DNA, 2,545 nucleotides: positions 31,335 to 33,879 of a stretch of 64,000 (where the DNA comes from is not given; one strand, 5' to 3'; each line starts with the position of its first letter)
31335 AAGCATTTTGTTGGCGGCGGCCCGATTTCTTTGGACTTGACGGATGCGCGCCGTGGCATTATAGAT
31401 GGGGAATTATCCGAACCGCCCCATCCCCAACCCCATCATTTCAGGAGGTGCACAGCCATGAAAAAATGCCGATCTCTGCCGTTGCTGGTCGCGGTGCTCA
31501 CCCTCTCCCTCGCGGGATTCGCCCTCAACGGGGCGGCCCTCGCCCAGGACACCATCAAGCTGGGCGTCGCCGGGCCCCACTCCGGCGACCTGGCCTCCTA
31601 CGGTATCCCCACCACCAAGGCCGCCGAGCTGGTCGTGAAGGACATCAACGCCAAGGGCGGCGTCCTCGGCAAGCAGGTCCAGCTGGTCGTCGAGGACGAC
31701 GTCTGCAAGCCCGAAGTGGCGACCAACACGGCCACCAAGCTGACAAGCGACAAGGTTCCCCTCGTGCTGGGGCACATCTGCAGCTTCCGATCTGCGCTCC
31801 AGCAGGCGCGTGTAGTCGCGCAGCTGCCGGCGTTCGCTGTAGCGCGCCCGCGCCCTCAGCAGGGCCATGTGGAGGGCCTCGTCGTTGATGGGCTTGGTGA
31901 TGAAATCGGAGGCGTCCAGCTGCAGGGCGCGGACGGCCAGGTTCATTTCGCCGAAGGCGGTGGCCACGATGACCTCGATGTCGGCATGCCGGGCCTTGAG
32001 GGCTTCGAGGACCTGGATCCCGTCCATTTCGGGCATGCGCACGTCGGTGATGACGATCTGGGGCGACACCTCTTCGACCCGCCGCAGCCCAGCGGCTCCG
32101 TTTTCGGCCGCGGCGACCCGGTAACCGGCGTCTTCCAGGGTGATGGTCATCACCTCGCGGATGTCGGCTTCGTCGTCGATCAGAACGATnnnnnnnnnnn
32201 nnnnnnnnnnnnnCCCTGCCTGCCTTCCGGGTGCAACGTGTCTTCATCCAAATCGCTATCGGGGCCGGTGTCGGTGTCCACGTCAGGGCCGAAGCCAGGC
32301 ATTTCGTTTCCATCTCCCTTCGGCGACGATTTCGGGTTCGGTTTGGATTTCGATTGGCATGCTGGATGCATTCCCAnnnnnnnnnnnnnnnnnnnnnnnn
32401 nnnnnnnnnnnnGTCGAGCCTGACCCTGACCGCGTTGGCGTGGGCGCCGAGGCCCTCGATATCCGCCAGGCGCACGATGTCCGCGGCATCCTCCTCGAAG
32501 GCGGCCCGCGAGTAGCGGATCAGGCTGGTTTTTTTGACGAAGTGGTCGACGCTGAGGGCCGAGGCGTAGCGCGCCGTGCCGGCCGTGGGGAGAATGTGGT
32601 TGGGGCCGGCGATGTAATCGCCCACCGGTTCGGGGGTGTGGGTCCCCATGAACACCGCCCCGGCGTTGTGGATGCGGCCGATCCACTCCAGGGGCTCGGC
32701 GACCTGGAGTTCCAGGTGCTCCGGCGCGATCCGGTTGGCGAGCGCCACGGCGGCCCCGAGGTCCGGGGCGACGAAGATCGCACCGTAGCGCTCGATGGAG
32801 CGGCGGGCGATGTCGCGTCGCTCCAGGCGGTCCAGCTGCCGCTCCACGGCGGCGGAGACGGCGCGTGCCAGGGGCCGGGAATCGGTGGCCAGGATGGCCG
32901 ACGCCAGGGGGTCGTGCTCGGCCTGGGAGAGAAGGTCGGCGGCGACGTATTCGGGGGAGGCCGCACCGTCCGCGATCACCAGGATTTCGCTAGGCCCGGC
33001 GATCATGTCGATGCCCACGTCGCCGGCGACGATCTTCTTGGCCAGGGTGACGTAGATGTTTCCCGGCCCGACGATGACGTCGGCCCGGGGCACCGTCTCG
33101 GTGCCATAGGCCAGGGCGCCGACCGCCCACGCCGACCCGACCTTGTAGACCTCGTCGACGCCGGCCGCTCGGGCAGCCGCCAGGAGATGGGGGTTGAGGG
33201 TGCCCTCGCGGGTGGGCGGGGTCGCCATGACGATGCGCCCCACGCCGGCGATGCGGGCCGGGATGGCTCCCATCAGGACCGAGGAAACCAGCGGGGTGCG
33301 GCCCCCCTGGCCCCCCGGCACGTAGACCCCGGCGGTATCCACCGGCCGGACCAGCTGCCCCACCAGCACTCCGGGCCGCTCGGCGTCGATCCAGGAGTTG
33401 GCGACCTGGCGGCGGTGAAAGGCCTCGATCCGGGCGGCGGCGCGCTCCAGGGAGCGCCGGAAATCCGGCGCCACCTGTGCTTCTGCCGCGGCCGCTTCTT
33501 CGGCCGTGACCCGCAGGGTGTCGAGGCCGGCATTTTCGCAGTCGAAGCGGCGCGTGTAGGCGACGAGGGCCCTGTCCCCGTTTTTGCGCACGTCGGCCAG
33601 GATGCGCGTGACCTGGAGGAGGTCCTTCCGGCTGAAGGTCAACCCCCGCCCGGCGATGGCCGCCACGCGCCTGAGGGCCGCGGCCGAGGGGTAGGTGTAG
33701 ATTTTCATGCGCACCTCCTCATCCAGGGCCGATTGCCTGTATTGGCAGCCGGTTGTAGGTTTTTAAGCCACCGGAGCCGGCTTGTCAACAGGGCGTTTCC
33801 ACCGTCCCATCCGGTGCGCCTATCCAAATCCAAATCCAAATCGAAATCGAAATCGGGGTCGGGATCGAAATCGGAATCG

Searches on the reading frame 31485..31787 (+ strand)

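Call 47: search_protein_families(library=pfam, proteins=[window:31485-31787:+], max_evalue=0.0001)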
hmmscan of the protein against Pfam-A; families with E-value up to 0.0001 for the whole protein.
window:31485-31787:+ (101 aa): 2 families
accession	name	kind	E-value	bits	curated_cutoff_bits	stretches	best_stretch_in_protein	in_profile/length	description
PF13458.12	Peripla_BP_6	-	6.4e-19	69.2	31.7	1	23-98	1-77/343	Periplasmic binding protein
PF13433.12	Peripla_BP_5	-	7.2e-10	38.9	27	1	24-100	1-78/363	Periplasmic binding protein domain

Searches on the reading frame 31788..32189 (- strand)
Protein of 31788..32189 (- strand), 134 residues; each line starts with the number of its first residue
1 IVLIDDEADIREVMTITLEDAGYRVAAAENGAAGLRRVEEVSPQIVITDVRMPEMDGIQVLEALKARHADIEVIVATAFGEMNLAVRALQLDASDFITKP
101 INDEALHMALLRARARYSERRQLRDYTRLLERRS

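Call 47: search_protein_families(library=pfam, proteins=[window:31788-32189:-], max_evalue=0.0001)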
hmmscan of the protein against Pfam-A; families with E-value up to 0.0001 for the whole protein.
window:31788-32189:- (134 aa): 1 family
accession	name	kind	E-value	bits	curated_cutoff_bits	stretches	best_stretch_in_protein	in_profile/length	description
PF00072.30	Response_reg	-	3.2e-31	108.2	30.2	1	1-110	1-110/111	Response regulator receiver domain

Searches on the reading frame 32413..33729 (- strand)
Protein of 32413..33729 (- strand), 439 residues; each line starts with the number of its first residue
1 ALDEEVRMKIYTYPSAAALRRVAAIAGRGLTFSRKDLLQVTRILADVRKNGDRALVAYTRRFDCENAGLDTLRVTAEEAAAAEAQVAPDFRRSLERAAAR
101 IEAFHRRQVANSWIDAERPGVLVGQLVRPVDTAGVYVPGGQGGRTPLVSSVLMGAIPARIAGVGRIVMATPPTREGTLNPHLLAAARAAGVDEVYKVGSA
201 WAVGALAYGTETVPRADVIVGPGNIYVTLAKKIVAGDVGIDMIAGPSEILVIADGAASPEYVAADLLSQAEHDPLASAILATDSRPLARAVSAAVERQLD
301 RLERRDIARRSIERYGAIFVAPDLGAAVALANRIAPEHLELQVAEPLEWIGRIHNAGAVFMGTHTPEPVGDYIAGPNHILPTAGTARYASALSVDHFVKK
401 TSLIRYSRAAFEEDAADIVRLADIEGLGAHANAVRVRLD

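Call 64: search_protein_families(library=pfam, proteins=[window:32413-33729:-], max_evalue=0.001)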
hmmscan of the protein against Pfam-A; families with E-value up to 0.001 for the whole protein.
window:32413-33729:- (439 aa): 1 family
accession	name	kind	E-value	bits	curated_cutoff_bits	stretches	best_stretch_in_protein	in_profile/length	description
PF00815.25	Histidinol_dh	-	3.9e-166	553.5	27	1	39-438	14-411/411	Histidinol dehydrogenase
